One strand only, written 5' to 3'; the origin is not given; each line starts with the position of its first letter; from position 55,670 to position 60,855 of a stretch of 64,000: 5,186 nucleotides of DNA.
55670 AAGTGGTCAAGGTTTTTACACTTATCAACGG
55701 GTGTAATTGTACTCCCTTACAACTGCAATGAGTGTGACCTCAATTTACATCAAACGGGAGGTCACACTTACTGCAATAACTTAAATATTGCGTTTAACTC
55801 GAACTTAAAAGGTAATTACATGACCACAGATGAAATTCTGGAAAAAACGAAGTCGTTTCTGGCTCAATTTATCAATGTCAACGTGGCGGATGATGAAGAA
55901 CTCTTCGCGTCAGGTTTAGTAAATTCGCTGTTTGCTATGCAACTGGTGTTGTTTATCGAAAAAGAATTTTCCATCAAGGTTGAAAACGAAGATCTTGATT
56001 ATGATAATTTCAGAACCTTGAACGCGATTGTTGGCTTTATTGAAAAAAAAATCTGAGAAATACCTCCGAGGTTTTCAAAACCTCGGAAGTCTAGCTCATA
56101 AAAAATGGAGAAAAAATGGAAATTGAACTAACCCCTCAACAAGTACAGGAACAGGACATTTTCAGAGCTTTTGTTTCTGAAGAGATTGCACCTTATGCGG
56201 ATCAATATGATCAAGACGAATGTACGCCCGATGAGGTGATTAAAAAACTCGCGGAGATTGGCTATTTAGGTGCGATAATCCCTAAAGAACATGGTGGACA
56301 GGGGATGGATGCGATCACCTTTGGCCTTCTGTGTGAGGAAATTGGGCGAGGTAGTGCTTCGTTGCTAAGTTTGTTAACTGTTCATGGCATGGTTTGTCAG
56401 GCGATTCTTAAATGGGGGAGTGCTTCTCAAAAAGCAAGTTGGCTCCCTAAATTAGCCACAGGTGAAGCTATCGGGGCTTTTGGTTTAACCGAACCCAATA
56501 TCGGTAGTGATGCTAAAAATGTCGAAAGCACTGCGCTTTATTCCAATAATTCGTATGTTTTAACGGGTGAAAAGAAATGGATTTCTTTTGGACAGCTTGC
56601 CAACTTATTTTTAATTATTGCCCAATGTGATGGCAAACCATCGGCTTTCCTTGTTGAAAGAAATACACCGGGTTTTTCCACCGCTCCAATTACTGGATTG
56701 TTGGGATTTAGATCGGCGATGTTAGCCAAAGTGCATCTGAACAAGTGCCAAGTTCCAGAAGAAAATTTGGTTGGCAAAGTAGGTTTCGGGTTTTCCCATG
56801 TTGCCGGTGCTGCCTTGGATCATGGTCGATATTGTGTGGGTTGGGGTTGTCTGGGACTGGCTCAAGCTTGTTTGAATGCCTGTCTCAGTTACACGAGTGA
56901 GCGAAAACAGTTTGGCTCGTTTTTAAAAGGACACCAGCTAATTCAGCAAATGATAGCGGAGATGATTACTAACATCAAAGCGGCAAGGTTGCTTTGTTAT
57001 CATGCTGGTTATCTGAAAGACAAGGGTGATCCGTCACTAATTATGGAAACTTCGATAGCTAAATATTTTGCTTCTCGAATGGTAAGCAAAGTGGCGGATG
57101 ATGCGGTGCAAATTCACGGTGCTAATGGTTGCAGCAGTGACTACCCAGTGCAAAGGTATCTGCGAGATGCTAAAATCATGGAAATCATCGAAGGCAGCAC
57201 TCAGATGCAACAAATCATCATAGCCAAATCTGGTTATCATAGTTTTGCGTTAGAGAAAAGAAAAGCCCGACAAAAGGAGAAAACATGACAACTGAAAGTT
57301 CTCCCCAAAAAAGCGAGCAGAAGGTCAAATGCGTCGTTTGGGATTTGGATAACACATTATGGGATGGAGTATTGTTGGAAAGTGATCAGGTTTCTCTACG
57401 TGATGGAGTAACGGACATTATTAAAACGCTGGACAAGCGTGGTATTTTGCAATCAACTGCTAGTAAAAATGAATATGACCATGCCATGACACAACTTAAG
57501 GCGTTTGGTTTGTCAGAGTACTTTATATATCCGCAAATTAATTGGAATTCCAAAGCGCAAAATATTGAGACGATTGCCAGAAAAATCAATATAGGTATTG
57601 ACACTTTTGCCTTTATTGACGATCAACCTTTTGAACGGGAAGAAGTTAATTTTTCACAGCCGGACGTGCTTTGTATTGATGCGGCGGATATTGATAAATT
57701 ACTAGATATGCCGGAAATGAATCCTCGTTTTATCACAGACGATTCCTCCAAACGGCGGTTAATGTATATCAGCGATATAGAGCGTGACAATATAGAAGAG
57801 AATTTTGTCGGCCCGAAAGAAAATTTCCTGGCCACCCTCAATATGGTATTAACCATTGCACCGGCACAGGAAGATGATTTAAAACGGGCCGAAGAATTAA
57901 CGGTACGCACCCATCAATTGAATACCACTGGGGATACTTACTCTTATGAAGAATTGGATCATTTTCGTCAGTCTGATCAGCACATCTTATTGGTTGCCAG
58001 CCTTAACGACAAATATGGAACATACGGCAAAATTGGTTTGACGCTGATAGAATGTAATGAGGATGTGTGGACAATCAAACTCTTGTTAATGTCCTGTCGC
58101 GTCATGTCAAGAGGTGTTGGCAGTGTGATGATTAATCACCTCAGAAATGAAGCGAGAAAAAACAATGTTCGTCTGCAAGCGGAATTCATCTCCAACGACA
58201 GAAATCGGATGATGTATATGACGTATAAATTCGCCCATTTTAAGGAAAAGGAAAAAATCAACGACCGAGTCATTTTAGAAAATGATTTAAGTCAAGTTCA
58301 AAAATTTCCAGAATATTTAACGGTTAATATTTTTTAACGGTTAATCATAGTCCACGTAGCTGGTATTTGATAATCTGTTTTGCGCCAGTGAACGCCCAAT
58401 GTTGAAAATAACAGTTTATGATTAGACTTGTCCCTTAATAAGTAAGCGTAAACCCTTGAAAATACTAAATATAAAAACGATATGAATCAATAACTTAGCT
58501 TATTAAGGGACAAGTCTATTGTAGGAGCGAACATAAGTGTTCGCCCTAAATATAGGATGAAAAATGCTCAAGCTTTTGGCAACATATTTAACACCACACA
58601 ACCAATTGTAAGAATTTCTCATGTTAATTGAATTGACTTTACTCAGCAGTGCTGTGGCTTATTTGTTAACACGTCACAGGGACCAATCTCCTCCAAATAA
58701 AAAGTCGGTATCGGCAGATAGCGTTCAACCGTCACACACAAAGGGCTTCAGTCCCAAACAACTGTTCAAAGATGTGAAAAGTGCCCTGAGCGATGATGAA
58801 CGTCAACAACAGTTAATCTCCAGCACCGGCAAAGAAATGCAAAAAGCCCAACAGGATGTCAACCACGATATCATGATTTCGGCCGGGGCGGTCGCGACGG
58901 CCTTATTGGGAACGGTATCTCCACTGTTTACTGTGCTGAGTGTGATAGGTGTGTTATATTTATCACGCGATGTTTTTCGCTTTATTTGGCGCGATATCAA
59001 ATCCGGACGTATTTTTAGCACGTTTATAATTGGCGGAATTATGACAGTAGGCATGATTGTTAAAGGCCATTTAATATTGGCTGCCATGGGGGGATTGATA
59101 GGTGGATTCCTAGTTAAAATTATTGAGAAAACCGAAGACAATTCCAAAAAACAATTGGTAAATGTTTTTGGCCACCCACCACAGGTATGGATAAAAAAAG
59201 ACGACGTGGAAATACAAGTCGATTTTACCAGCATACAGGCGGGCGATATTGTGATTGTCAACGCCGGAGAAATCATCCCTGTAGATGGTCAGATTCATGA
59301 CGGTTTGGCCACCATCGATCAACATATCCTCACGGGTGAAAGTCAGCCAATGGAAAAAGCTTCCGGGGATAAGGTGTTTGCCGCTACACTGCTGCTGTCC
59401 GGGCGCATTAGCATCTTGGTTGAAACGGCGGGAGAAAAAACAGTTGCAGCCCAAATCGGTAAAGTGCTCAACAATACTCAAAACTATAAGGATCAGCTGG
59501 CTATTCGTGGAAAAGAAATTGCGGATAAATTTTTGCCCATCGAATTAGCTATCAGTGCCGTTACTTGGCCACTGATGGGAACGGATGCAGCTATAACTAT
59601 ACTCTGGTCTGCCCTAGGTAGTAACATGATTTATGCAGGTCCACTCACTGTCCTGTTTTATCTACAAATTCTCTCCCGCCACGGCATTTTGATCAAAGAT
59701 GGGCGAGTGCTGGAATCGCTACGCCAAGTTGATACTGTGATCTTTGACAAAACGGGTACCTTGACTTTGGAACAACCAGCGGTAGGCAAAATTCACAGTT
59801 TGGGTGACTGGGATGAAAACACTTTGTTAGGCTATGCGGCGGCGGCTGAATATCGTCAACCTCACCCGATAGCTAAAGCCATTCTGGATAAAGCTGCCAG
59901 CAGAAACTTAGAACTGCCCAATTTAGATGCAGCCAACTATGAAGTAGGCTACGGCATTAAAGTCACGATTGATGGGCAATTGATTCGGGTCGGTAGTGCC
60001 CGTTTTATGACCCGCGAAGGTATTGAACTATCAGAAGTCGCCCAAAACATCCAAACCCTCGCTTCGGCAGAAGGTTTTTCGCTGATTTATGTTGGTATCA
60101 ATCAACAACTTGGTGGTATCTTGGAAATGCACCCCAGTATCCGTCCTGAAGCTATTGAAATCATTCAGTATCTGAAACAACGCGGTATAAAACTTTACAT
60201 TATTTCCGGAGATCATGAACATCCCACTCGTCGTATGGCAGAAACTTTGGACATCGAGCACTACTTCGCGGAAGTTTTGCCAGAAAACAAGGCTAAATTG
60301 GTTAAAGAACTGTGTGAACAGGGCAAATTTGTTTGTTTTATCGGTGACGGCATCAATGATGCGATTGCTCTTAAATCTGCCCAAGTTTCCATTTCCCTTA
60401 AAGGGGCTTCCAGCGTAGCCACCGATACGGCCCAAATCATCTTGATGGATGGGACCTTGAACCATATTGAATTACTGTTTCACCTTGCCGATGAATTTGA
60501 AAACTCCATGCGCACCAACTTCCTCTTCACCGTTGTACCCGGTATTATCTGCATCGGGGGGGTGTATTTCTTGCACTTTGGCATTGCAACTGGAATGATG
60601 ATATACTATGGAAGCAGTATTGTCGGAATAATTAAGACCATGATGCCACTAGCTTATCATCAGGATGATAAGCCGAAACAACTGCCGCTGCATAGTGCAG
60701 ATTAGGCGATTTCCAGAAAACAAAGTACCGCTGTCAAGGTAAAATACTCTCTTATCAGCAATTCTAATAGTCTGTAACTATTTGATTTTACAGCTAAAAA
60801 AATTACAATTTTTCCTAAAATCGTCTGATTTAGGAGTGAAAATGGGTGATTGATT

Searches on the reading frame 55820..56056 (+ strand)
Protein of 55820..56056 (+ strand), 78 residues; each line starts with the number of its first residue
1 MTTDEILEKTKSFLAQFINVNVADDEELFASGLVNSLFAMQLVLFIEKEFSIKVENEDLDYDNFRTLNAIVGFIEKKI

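Call 9: search_protein_families(library=pfam, proteins=[window:55820-56056:+], max_evalue=0.01)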
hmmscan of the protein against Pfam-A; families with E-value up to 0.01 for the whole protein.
window:55820-56056:+ (78 aa): 1 family
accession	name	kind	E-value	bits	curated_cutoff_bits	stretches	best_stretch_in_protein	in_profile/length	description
PF00550.31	PP-binding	-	9.2e-07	29.5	20.8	1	14-74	7-67/67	Phosphopantetheine attachment site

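Call 10: search_protein_families(library=ncbifam, proteins=[window:55820-56056:+], max_evalue=0.001)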
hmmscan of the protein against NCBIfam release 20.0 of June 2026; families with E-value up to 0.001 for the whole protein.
window:55820-56056:+ (78 aa): 9 families
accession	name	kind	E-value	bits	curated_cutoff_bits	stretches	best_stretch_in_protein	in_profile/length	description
NF003464.0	PRK05087.1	equivalog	6.4e-09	35.7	68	1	20-76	20-76/78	D-alanine--poly(phosphoribitol) ligase subunit DltC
NF005480.0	PRK07081.1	equivalog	3.4e-08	33.3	72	1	21-75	21-74/83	acyl carrier protein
TIGR01688.1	dltC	equivalog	1.7e-07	31.2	52.35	1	22-75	19-72/73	D-alanine--poly(phosphoribitol) ligase subunit 2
NF005798.0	PRK07639.1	equivalog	3.2e-06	27.5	100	1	33-77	37-81/91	petrobactin biosynthesis protein AsbD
NF058660.1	cispen_ACP_AmcB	equivalog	3.6e-06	27.1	80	1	22-77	23-78/80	cispentacin biosynthesis acyl carrier protein AmcB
NF052616.1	ACP_for_OlsHI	equivalog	4.2e-06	27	130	1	20-77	23-80/83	ornithine lipid biosynthesis acyl carrier protein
NF002148.0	PRK00982.1-2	subfamily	6.6e-05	22.7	71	1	6-77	5-77/79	acyl carrier protein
NF002150.0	PRK00982.1-4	subfamily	0.00012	22.3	66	1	1-77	1-78/80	acyl carrier protein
TIGR00517.1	acyl_carrier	equivalog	0.00075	19.3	70.45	1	4-77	2-76/77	acyl carrier protein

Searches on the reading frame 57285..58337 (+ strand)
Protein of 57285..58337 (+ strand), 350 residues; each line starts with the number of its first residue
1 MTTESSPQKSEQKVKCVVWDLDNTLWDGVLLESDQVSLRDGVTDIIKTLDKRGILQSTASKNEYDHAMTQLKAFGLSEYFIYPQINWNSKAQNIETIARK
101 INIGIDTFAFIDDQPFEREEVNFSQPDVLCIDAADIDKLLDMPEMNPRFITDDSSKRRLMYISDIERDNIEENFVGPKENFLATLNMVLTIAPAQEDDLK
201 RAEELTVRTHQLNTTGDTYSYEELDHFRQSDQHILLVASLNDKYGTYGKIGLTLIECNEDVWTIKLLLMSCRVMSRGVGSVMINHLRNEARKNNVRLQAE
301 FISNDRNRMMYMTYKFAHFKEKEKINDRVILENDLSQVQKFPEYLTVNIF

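Call 4: search_protein_families(library=pfam, proteins=[window:57285-58337:+], max_evalue=0.00001)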
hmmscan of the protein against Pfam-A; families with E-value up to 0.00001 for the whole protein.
window:57285-58337:+ (350 aa): 1 family
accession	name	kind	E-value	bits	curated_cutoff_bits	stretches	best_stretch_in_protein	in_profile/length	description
PF12689.13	Acid_PPase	-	3.2e-06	27.5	27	0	34-122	42-141/169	Acid Phosphatase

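Call 9: search_protein_families(library=pfam, proteins=[window:57285-58337:+], max_evalue=0.01)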
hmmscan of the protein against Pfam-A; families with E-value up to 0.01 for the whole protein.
window:57285-58337:+ (350 aa): 3 families
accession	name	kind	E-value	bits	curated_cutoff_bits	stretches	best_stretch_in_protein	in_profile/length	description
PF12689.13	Acid_PPase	-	3.2e-06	27.5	27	1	34-122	42-141/169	Acid Phosphatase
PF00702.32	Hydrolase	-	1e-05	26.5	26.4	0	28-114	89-180/191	haloacid dehalogenase-like hydrolase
PF13419.12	HAD_2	-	0.00039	21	23.8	1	34-116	76-163/178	Haloacid dehalogenase-like hydrolase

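Call 10: search_protein_families(library=ncbifam, proteins=[window:57285-58337:+], max_evalue=0.001)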
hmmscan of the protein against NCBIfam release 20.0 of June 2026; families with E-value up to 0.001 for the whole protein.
window:57285-58337:+ (350 aa): 2 families
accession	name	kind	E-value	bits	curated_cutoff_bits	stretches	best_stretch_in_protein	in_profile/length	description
TIGR01686.1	FkbH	subfamily_domain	2.1e-82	276.9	146.65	1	14-321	3-321/323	FkbH domain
TIGR01681.1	HAD-SF-IIIC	subfamily_domain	1.1e-19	71.5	35.75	1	15-122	1-129/132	HAD-IIIC family phosphatase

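Call 12: find_encoding_contigs(protein=window:57285-58337:+, flank=10000, max_places=6)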
Protein window:57285-58337:+ (350 aa): 1 contig read that carries it; 1 place shown.
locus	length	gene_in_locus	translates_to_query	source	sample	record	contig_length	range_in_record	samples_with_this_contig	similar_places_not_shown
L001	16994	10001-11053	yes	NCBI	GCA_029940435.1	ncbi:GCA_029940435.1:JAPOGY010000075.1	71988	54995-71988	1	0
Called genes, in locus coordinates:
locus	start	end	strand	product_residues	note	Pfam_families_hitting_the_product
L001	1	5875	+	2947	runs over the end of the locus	PF00668:Condensation, PF18563:TubC_N, PF00501:AMP-binding, PF13193:AMP-binding_C, PF00550:PP-binding, PF00109:ketoacyl-synt, PF02801:Ketoacyl-synt_C, PF16197:KAsynt_C_assoc, +10 more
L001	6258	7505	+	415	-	PF00202:Aminotran_3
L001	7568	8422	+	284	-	PF00070:Pyr_redox (faint), PF02737:3HCDH_N, PF03446:NAD_binding_2 (weak), PF03721:UDPG_MGDP_dh_N (faint), PF00725:3HCDH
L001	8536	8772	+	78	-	PF00550:PP-binding (weak)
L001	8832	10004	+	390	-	PF02771:Acyl-CoA_dh_N, PF02770:Acyl-CoA_dh_M, PF00441:Acyl-CoA_dh_1, PF08028:Acyl-CoA_dh_2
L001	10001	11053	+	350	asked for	PF00702:Hydrolase (faint), PF12689:Acid_PPase (faint)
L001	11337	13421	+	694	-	PF13419:HAD_2 (faint), PF00122:E1-E2_ATPase, PF00702:Hydrolase, PF08282:Hydrolase_3 (faint)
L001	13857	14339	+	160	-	PF13565:HTH_32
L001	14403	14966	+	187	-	PF13358:DDE_3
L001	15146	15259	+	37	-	-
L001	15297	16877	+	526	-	PF01609:DDE_Tnp_1 (faint)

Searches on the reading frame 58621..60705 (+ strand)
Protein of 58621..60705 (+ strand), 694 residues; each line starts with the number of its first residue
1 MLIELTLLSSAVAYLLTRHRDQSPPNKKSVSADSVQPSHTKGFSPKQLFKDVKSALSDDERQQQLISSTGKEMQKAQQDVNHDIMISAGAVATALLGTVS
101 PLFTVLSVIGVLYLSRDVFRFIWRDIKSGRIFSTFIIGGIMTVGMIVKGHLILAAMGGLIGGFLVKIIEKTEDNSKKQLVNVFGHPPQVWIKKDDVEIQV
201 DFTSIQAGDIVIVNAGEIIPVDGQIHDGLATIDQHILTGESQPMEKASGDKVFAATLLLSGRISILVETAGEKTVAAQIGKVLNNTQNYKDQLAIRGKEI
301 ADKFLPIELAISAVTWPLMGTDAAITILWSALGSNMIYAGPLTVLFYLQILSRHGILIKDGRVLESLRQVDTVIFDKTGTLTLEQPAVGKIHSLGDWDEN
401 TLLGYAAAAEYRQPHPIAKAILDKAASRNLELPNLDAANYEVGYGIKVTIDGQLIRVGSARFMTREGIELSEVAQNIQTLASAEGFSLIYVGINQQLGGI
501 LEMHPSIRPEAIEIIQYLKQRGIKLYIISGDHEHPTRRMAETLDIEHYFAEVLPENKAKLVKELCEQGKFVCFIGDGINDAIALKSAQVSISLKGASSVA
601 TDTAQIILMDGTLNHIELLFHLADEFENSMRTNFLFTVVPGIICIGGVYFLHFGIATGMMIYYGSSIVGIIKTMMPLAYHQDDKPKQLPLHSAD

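Call 9: search_protein_families(library=pfam, proteins=[window:58621-60705:+], max_evalue=0.01)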
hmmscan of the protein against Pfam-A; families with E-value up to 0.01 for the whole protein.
window:58621-60705:+ (694 aa): 6 families
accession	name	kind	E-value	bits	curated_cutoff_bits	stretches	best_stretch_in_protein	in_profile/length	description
PF00122.25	E1-E2_ATPase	-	2.5e-30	105.8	28.1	1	186-319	4-137/181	E1-E2 ATPase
PF00702.32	Hydrolase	-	2.2e-29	103.7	26.4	1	370-587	1-190/191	haloacid dehalogenase-like hydrolase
PF13419.12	HAD_2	-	5.3e-06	27.1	23.8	1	505-590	78-174/178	Haloacid dehalogenase-like hydrolase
PF08282.18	Hydrolase_3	-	1.1e-05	25.7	20.9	0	500-549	9-58/255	haloacid dehalogenase-like hydrolase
PF12710.13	HAD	-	0.00096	20.1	27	1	505-580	83-184/189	haloacid dehalogenase-like hydrolase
PF03631.20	Virul_fac_BrkB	-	0.0063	16.6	33.7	0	56-169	34-149/259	Virulence factor BrkB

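Call 10: search_protein_families(library=ncbifam, proteins=[window:58621-60705:+], max_evalue=0.001)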
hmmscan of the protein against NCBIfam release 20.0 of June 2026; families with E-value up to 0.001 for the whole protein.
window:58621-60705:+ (694 aa): 29 families (the best 25 are shown)
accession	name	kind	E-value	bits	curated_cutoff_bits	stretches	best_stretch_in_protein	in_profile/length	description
TIGR01525.1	ATPase-IB_hvy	subfamily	6.5e-118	395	346.25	1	142-674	14-558/560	heavy metal translocating P-type ATPase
TIGR01512.1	ATPase-IB2_Cd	subfamily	2.7e-86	290.2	313.5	2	143-426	15-284/494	cadmium family heavy metal-translocating P-type ATPase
TIGR01511.1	ATPase-IB1_Cu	subfamily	1.3e-85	288.3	397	1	196-645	85-504/542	copper-translocating P-type ATPase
NF007952.0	PRK10671.1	equivalog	4.3e-74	250.1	1316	1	177-639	316-787/838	copper-exporting P-type ATPase CopA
NF008262.1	PRK11033.1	equivalog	1.3e-70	238.8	1005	1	79-634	122-685/731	zinc/cadmium/mercury/lead-transporting ATPase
NF033775.1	P_type_ZntA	exception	6.7e-65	219.7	1240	1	103-634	156-686/732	Zn(II)/Cd(II)/Pb(II) translocating P-type ATPase ZntA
TIGR01494.1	ATPase_P-type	subfamily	1.5e-61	208.3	62.3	1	163-650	11-462/478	HAD-IC family P-type ATPase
TIGR01647.1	ATPase-IIIA_H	equivalog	5.9e-36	123.9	615.5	2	187-546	92-482/755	plasma-membrane proton-efflux P-type ATPase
TIGR01497.1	kdpB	equivalog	1.8e-35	122.2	527.9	1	192-611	111-551/675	potassium-transporting ATPase subunit KdpB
NF010609.0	PRK14010.1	equivalog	9.8e-28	96.7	1323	1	191-611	109-546/673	K(+)-transporting ATPase subunit B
TIGR01657.1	P-ATPase-V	hypoth_equivalog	2.7e-25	88.1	618.25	2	547-596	781-830/1055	ATP13A2 family polyamine export P-type ATPase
TIGR01524.1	ATPase-IIIB_Mg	equivalog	2.9e-22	78.4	610.75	2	539-614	573-648/867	magnesium-translocating P-type ATPase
TIGR01517.1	ATPase-IIB_Ca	equivalog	4.7e-22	78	507.05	2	190-326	159-294/882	calcium-translocating P-type ATPase, PMCA-type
NF011702.0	PRK15122.1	subfamily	4.1e-21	74.7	975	2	539-614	612-687/907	magnesium-translocating P-type ATPase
TIGR01522.1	ATPase-IIA2_Ca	equivalog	1.9e-18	65.7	798.3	2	539-615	558-635/854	calcium-transporting P-type ATPase, PMR1-type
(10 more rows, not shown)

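Call 25: list_cluster_members(proteins=[P0001, window:58621-60705:+, window:53542-54789:+, window:57285-58337:+])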
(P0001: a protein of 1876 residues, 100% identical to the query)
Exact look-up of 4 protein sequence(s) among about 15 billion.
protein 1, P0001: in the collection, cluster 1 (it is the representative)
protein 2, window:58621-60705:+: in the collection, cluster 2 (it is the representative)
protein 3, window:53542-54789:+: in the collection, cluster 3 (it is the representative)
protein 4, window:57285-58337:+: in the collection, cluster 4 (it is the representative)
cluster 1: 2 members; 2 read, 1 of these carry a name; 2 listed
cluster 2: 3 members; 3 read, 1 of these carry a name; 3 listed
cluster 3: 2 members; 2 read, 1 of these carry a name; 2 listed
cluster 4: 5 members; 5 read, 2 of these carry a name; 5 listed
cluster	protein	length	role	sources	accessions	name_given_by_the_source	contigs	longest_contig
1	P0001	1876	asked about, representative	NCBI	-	-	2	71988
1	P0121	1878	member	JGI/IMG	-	amino acid adenylation domain-containing protein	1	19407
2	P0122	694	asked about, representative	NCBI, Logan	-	-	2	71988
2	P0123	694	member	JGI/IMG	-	Cu2+-exporting ATPase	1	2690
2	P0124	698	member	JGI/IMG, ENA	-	-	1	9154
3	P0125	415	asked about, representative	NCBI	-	-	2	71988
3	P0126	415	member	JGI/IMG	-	diaminobutyrate-2-oxoglutarate transaminase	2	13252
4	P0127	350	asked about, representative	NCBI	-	-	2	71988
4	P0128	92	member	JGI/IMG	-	FkbH-like protein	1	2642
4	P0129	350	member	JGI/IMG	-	FkbH-like protein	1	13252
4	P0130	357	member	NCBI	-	-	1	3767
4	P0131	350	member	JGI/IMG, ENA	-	-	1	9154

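Call 49: find_homologous_proteins(query=window:58621-60705:+, max_evalue=1e-50)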
Query window:58621-60705:+ (694 aa): 4135 proteins with E <= 1e-50 among 8000 candidates; the best 120 are listed.
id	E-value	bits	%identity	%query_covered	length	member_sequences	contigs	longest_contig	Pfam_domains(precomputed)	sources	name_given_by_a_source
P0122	0.0e+0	1531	100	100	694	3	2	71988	PF13419.13,PF00702.33,PF08282.19,PF00122.26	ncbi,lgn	-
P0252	0.0e+0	1342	87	100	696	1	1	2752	PF00702.33,PF08282.19,PF00122.26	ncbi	-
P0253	0.0e+0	1262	83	99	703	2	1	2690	PF13419.13,PF00702.33,PF08282.19,PF00122.26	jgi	jgi:Cu2+-exporting ATPase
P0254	0.0e+0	1205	80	99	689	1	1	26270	PF00702.33,PF00122.26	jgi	-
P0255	0.0e+0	1197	79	99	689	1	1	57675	PF00702.33,PF00122.26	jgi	-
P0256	0.0e+0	1195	79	99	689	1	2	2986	PF00702.33,PF00122.26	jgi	-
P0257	0.0e+0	1186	78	100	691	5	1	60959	PF00702.33,PF00122.26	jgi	-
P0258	0.0e+0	1175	78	99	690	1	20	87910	PF13419.13,PF00702.33,PF08282.19,PF00122.26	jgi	jgi:heavy metal translocating P-type ATPase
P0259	0.0e+0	1164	76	99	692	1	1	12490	PF13419.13,PF00702.33,PF08282.19,PF00122.26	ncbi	-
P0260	0.0e+0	1161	76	99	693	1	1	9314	PF00702.33,PF00122.26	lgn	-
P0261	0.0e+0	1156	76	99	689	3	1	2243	PF13419.13,PF00702.33,PF08282.19,PF00122.26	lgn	-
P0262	0.0e+0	1142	76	99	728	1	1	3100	PF13419.13,PF00702.33,PF08282.19,PF00122.26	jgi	jgi:heavy metal translocating P-type ATPase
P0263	0.0e+0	1141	76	98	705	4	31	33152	PF13419.13,PF00702.33,PF00122.26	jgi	jgi:Cu2+-exporting ATPase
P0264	0.0e+0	1136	76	99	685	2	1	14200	PF13419.13,PF00702.33,PF08282.19,PF00122.26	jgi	jgi:heavy metal translocating P-type ATPase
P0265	0.0e+0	1134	76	99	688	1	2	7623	PF00702.33,PF00122.26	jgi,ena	-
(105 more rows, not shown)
